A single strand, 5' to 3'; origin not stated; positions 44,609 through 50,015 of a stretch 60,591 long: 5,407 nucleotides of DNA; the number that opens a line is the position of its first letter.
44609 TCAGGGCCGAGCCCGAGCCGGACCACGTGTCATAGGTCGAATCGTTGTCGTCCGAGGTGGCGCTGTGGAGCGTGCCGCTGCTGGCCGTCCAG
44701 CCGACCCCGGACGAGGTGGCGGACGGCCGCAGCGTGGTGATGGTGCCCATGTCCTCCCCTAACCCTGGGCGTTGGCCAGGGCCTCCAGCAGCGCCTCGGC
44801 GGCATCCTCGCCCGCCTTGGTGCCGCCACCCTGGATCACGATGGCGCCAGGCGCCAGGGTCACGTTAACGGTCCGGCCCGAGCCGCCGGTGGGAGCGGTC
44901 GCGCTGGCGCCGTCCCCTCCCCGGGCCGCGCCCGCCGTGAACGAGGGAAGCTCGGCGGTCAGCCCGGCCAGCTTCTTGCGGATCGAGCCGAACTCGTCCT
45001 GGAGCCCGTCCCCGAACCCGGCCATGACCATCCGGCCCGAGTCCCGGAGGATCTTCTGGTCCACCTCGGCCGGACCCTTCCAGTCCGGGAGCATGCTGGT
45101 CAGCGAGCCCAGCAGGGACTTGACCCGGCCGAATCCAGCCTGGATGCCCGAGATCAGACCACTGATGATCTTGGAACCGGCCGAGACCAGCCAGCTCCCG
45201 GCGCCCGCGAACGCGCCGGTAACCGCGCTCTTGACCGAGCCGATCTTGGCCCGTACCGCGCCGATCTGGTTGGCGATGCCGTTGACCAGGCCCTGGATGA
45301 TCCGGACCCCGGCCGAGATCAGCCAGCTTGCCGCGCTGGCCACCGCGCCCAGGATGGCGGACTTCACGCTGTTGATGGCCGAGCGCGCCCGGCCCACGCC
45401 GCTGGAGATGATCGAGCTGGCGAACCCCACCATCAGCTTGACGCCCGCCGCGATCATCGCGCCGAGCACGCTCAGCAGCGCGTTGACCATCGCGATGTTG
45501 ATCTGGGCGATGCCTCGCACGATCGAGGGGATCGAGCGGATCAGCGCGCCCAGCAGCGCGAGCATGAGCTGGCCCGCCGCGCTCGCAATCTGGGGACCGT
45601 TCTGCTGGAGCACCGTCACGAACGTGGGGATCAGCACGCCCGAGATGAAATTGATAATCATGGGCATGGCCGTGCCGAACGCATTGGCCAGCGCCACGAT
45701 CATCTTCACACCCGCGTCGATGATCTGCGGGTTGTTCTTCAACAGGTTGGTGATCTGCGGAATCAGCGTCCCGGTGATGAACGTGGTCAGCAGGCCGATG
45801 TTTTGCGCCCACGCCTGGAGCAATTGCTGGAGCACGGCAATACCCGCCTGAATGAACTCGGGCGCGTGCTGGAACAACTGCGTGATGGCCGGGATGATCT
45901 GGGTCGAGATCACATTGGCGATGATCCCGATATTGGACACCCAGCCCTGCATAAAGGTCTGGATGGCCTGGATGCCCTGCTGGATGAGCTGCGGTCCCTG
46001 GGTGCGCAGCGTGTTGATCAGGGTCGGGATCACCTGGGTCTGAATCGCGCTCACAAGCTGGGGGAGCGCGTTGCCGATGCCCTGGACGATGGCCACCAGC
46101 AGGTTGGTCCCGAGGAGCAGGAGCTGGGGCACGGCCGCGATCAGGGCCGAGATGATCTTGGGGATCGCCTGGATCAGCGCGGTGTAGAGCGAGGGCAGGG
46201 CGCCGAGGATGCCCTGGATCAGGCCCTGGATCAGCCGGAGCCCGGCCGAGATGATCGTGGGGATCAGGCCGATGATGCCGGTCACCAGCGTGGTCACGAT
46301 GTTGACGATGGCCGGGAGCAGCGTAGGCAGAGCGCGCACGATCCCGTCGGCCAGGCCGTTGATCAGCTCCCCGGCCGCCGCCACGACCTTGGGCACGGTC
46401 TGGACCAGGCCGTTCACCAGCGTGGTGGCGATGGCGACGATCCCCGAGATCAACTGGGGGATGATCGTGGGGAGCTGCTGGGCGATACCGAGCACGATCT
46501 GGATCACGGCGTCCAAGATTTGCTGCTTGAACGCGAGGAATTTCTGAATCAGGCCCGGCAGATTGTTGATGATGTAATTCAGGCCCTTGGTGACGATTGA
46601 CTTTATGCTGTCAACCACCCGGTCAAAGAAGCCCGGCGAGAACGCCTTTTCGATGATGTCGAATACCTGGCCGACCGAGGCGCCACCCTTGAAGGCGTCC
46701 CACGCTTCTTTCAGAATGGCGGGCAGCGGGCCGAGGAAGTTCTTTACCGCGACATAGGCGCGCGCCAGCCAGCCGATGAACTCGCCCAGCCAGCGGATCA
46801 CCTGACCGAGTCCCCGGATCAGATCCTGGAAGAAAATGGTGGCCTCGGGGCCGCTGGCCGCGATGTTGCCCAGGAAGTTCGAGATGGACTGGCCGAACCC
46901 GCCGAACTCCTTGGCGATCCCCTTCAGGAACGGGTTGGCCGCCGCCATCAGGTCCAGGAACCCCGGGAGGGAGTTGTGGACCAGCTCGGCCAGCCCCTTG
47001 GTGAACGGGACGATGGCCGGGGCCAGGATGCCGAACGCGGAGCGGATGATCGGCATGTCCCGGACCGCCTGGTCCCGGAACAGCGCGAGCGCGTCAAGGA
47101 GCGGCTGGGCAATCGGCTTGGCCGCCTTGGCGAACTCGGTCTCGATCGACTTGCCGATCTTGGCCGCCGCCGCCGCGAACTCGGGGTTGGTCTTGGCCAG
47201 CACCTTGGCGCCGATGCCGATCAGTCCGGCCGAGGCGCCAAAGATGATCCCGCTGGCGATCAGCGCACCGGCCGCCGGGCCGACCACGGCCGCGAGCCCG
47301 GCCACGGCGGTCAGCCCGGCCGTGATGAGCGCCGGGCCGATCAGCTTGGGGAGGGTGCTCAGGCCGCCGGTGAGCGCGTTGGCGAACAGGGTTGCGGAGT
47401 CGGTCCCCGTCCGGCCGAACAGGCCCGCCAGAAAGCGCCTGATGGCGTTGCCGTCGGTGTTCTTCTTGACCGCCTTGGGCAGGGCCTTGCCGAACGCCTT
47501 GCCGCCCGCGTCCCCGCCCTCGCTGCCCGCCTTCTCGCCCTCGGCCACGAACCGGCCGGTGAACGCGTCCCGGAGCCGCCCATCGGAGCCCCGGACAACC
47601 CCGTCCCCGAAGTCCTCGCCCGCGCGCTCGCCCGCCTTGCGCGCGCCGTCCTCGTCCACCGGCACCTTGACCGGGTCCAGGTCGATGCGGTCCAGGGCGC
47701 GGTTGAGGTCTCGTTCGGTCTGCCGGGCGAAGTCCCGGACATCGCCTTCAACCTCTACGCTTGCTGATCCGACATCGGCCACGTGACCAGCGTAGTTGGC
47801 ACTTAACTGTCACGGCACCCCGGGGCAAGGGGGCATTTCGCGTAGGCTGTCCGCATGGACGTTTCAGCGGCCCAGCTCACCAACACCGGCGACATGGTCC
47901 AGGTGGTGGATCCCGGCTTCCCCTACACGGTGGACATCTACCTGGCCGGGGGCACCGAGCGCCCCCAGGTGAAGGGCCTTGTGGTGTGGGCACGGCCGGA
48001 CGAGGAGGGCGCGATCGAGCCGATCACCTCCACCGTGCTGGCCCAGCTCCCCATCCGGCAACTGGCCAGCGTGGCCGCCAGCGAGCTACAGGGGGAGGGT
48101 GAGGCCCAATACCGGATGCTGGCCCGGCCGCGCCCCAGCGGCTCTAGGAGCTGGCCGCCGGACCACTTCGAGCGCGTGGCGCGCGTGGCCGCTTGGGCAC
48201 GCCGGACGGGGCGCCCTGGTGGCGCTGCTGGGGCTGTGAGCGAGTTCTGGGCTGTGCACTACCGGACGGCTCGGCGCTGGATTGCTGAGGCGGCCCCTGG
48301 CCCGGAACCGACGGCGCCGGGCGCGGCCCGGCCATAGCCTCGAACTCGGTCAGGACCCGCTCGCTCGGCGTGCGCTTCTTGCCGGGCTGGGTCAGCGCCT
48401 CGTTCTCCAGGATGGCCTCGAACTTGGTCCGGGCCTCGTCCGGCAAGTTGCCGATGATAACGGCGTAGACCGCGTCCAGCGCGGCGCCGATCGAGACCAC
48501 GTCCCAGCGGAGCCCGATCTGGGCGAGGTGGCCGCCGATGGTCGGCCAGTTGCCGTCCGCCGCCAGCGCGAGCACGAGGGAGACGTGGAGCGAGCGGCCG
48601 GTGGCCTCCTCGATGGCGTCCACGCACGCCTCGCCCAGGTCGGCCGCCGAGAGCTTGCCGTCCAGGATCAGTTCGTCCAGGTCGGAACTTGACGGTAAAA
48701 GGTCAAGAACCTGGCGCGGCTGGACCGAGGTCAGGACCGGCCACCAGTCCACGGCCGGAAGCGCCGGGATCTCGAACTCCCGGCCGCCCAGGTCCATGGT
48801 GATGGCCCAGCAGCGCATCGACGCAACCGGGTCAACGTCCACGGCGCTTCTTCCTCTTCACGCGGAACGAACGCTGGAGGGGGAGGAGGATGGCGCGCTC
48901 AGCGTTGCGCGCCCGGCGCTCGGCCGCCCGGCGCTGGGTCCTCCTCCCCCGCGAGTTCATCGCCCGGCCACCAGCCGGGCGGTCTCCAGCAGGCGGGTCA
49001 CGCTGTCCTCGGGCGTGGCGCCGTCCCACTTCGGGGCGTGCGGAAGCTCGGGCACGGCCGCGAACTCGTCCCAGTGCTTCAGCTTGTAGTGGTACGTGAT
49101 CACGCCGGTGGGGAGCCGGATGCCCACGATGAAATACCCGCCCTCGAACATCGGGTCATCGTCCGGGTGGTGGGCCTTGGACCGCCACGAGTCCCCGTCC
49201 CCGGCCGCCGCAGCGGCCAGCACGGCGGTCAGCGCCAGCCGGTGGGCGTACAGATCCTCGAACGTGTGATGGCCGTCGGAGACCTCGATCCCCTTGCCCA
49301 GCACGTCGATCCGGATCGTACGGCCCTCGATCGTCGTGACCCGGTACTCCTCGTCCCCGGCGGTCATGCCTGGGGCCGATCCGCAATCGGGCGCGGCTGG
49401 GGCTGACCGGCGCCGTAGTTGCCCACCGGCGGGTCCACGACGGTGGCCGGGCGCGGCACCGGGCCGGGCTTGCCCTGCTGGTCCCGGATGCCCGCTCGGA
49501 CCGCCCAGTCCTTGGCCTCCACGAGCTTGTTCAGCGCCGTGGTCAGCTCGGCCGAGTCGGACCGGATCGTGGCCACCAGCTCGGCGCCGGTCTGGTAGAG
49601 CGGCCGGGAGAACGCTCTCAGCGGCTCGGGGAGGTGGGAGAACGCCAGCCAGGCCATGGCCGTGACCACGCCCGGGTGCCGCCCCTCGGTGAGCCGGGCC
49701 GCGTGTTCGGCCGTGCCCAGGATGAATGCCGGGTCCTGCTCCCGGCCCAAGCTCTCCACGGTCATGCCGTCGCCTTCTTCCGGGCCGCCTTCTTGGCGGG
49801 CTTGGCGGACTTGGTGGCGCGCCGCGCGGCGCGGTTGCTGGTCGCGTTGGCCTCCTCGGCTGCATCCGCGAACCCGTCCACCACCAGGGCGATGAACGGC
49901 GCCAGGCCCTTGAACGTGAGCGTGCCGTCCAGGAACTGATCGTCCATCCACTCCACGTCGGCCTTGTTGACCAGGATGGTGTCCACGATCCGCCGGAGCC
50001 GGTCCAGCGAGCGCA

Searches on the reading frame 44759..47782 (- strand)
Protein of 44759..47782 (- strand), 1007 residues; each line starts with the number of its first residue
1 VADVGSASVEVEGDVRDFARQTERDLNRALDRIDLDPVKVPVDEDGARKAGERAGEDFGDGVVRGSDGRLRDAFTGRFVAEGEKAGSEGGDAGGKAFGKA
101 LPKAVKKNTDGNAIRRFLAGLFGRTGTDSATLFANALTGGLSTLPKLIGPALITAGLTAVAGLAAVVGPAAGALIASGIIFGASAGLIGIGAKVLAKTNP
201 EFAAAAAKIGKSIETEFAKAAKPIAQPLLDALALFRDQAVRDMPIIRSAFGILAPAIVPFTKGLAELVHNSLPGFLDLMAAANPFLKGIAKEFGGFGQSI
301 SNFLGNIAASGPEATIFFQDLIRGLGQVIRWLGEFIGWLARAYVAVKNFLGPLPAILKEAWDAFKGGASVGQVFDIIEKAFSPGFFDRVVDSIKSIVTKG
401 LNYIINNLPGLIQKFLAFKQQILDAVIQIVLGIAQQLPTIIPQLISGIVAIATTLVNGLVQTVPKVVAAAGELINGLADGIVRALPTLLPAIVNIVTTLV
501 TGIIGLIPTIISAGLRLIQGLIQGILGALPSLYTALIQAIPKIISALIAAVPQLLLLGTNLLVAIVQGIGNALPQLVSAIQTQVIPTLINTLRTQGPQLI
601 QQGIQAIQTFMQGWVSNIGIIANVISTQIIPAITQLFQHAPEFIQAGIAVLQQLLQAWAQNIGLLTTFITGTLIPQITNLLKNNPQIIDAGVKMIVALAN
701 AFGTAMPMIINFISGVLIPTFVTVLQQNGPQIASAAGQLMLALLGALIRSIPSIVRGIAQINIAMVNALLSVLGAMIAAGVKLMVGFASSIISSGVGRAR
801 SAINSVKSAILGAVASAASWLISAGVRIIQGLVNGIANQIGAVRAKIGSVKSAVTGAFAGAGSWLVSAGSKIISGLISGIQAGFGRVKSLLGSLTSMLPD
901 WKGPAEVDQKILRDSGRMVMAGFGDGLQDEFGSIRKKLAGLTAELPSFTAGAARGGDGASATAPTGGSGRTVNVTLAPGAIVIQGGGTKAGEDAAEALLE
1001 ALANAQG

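Call 36: search_protein_families(library=phrogs, proteins=[window:44759-47782:-], max_evalue=0.00001)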
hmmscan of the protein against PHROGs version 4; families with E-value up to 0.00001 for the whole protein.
window:44759-47782:- (1007 aa): 13 families
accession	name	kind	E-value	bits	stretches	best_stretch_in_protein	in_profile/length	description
phrog_5493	-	tail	1.3e-76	259.9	2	573-948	683-1030/1102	tail length tape measure protein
phrog_305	-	tail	6.6e-60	204.8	2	533-955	414-762/1001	tail length tape measure protein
phrog_24198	-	unknown function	4.4e-52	178.6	2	685-953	5-268/350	-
phrog_4372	-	tail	1.4e-44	153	4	429-573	1122-1266/1681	tail length tape measure protein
phrog_58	-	tail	1.5e-41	143.9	3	601-952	657-1013/1544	tail length tape measure protein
phrog_1272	-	tail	3e-33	115.7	3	141-544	610-1091/1606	tail length tape measure protein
phrog_1204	-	tail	9e-25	87.8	1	403-562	786-949/1483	tail protein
phrog_4200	-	tail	1.1e-20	74.8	2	155-510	187-524/732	tail length tape measure protein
phrog_1535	-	tail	7.6e-11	41.9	1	475-891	568-1015/1152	tail length tape measure protein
phrog_5448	-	tail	1e-09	36.9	1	218-712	1434-1931/3103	tail length tape measure protein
phrog_7334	-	unknown function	1.6e-08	34.2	0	489-618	43-163/1078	-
phrog_28775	-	tail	2.4e-07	30.1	1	426-594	382-556/1303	tail length tape measure protein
phrog_694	-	tail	4.9e-07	29.4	0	708-897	270-442/851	baseplate hub and tail lysozyme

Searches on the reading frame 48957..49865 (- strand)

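Call 36: search_protein_families(library=phrogs, proteins=[window:48957-49865:-], max_evalue=0.00001)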
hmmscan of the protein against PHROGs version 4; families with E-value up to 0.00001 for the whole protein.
window:48957-49865:- (302 aa): 3 families
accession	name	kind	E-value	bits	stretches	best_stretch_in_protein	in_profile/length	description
phrog_3392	-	unknown function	1.6e-38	134.3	1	187-296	201-304/310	-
phrog_21846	-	unknown function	1.9e-17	64.4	1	232-301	285-352/354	-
phrog_3769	-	unknown function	1.3e-15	58.7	1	194-294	64-159/186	-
